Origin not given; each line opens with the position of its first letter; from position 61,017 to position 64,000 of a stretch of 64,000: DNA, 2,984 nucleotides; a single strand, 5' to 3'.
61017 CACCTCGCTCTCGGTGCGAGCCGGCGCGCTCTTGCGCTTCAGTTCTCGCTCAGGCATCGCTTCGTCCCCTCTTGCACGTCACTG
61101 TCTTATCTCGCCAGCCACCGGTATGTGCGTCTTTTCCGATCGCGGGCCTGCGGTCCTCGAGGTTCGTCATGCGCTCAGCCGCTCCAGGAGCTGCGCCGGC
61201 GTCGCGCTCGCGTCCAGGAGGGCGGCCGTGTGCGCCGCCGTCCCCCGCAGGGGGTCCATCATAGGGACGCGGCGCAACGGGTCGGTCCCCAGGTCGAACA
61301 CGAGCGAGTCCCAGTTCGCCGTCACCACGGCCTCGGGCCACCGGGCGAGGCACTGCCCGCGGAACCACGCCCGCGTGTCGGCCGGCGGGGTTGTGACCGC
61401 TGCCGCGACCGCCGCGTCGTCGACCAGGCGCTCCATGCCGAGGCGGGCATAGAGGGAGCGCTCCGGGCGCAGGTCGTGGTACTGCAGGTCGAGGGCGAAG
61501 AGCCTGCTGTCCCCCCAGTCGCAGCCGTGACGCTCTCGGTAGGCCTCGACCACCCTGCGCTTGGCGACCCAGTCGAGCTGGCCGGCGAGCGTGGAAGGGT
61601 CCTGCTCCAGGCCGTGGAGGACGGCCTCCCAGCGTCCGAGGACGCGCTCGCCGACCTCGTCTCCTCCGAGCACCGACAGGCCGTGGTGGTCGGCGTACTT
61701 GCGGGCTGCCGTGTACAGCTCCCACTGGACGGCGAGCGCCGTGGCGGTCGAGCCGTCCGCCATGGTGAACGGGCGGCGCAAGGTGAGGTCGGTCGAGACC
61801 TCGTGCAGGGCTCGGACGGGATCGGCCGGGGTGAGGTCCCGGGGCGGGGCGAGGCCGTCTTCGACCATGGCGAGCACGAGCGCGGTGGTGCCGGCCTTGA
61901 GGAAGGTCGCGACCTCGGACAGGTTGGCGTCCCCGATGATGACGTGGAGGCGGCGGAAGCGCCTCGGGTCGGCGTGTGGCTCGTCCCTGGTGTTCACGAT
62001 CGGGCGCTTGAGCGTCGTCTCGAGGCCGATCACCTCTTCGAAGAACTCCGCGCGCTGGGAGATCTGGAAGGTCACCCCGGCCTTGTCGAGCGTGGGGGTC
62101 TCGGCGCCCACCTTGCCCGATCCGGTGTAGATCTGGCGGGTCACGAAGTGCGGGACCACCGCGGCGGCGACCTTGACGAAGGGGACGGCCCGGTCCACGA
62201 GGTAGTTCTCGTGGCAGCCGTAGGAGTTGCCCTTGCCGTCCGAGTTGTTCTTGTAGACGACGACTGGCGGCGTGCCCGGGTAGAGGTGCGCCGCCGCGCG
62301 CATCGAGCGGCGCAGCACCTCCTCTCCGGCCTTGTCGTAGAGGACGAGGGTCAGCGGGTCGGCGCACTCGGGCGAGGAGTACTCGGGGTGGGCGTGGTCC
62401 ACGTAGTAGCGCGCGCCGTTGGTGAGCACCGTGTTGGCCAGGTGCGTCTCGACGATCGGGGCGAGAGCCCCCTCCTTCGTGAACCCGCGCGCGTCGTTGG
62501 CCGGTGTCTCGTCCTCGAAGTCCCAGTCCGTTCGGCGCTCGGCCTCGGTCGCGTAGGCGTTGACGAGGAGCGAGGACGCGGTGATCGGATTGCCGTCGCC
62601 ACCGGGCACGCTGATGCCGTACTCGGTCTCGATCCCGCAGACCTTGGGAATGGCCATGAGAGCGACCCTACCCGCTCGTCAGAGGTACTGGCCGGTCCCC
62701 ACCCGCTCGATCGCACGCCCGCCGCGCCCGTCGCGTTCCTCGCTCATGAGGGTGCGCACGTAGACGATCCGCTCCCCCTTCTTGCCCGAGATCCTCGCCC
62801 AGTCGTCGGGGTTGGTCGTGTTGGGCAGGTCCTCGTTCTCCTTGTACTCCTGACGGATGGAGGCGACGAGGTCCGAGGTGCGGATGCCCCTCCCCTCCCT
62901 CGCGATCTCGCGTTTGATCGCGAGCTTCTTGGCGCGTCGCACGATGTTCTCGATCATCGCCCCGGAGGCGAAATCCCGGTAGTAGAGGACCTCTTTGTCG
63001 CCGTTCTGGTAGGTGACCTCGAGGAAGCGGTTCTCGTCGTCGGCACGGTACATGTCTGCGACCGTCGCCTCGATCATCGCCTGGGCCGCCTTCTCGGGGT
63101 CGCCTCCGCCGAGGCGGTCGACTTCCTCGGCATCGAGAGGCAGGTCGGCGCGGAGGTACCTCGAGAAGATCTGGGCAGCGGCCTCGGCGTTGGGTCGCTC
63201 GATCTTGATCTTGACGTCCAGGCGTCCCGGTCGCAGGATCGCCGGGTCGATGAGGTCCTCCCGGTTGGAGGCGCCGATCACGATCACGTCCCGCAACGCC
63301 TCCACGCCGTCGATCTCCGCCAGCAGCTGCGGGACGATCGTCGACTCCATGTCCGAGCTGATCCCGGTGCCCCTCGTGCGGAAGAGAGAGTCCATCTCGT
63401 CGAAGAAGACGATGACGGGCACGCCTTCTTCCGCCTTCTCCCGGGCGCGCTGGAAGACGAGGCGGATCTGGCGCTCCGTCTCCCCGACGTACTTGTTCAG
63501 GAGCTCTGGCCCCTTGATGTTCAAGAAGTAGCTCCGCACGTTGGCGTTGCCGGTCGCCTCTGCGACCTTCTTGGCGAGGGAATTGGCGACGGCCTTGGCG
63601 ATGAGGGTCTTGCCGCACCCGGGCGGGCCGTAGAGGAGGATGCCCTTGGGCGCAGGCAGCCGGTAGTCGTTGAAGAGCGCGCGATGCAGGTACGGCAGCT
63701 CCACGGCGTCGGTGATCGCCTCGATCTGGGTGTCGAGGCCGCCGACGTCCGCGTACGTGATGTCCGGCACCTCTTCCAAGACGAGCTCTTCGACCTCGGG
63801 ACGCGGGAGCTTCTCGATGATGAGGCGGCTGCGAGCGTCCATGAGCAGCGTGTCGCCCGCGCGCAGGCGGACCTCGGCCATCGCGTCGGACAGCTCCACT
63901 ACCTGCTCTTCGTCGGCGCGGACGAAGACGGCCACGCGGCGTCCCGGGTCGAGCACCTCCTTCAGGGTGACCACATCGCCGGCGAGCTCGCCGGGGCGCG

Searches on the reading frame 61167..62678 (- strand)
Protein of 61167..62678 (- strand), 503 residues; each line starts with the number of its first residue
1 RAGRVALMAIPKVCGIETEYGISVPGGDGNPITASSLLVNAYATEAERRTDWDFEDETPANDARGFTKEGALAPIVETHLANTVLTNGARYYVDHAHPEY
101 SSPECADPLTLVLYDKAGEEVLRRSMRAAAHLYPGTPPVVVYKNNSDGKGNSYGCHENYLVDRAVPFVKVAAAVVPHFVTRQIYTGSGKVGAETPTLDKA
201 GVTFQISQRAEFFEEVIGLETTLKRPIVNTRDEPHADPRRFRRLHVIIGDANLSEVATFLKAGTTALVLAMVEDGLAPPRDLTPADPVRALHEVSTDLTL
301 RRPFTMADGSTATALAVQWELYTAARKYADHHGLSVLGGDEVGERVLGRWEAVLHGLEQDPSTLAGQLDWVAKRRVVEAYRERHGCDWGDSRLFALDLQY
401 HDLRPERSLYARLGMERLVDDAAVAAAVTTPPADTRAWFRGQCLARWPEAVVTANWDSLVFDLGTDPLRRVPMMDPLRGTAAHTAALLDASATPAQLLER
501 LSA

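Call 90: search_protein_families(library=pfam, proteins=[window:61167-62678:-], max_evalue=0.0001)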
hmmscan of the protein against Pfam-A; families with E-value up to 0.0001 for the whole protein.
window:61167-62678:- (503 aa): 1 family
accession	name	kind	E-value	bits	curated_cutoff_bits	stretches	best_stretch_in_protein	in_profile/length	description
PF03136.20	Pup_ligase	-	7.5e-167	556.2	25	1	12-459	1-440/441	Pup-ligase protein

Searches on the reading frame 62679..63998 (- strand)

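Call 99: search_protein_families(library=pfam, proteins=[window:62679-63998:-], max_evalue=0.01)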
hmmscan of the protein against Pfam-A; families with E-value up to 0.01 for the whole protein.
window:62679-63998:- (439 aa): 20 families
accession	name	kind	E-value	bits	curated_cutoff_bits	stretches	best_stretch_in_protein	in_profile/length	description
PF00004.35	AAA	-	7e-38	130.5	21.2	1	120-267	1-130/131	ATPase family associated with various cellular activities (AAA)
PF16450.11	Prot_ATP_ID_OB_C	-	1.8e-13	50.5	23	1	9-65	1-56/56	Proteasomal ATPase OB C-terminal domain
PF13191.12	AAA_16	-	1.8e-08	35.5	32.6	1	106-203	13-142/167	AAA ATPase domain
PF00910.28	RNA_helicase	-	0.0001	23.2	21.5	1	120-173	1-50/105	RNA helicase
PF05496.18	RuvB_N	-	0.00015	22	27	1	118-152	34-68/159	Holliday junction DNA helicase RuvB P-loop domain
PF13401.12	AAA_22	-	0.0002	22.1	27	1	120-221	8-104/130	AAA domain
PF07728.20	AAA_5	-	0.00036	21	22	1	120-156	2-39/139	AAA domain (dynein-related subfamily)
PF20720.3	nSTAND3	-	0.00044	20.4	27.2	0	120-177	20-67/155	Novel STAND NTPase 3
PF24883.2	NPHP3_N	-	0.00084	20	24.8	1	120-159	25-58/164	Nephrocystin 3, N-terminal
PF01637.24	ATPase_2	-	0.0013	19.1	33.2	0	120-147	23-50/225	ATPase domain predominantly from Archaea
PF06068.19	TIP49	-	0.0014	18.3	23.8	1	116-171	49-103/347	TIP49 P-loop domain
PF01078.27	Mg_chelatase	-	0.0015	18.4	20.3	1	120-151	25-57/207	Magnesium chelatase, subunit ChlI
PF07724.20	AAA_2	-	0.0037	17.7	27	1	120-205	6-87/166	AAA domain (Cdc48 subfamily)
PF00158.32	Sigma54_activat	-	0.0044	17.2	20.2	0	118-144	23-49/168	Sigma-54 interaction domain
PF13671.12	AAA_33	-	0.0048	17.6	27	0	120-197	2-75/143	AAA domain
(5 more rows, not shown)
